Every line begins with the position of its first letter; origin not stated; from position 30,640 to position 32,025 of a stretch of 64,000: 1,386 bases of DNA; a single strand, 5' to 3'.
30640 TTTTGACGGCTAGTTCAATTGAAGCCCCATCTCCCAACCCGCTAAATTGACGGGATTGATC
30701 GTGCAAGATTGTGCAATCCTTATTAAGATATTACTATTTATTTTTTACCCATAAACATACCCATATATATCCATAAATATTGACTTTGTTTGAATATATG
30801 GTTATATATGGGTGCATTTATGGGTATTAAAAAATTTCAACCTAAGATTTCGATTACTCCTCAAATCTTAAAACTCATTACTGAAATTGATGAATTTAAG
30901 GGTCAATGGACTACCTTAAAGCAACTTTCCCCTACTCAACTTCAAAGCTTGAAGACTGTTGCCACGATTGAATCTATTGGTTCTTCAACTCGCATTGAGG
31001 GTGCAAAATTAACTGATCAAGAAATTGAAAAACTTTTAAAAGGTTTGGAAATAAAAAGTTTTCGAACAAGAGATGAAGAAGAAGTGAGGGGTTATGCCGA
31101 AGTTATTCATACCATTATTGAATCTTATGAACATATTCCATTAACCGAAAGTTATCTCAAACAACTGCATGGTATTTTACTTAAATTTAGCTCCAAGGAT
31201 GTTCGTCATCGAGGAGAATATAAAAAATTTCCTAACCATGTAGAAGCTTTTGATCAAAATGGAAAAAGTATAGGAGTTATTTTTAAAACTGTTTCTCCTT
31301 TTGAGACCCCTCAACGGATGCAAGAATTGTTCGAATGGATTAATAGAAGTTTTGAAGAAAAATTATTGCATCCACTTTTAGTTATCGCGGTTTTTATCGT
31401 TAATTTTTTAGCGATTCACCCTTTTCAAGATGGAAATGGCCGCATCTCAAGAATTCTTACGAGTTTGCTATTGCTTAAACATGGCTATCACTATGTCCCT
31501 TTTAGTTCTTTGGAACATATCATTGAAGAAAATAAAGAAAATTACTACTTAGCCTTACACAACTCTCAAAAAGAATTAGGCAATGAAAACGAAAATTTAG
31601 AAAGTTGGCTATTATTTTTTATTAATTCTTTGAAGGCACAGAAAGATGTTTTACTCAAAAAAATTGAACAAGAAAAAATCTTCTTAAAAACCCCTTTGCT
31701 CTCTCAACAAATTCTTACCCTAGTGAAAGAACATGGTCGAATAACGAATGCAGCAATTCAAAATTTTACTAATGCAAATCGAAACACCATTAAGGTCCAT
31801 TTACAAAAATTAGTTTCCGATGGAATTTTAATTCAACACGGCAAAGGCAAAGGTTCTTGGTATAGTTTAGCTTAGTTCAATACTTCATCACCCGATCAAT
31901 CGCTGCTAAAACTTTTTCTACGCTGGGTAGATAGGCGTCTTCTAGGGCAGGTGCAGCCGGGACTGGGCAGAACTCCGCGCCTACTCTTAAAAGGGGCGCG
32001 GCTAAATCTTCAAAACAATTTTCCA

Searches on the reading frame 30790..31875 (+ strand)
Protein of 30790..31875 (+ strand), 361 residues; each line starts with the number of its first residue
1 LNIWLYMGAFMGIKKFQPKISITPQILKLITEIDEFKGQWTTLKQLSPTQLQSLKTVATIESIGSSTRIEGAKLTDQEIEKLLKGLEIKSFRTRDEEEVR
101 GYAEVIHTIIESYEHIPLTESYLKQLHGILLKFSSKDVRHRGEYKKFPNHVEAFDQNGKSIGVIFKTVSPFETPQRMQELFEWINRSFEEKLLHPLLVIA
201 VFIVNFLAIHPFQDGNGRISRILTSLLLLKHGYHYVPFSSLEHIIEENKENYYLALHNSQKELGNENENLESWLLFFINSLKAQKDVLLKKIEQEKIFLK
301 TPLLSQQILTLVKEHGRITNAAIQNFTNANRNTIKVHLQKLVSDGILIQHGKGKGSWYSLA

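Call 7: search_protein_families(library=pfam, proteins=[window:30790-31875:+], max_evalue=0.01)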
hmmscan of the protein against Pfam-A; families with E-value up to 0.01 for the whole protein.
window:30790-31875:+ (361 aa): 3 families
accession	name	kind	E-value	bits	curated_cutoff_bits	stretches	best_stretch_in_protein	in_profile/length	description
PF02661.23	Fic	-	1.4e-18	67.9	24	1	117-228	1-93/93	Fic/DOC family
PF13412.12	HTH_24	-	8.9e-07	28.8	21.9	1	306-347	6-47/48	Winged helix-turn-helix DNA-binding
PF06163.17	DUF977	-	0.00022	21.8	22.1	1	304-352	13-61/134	Bacterial protein of unknown function (DUF977)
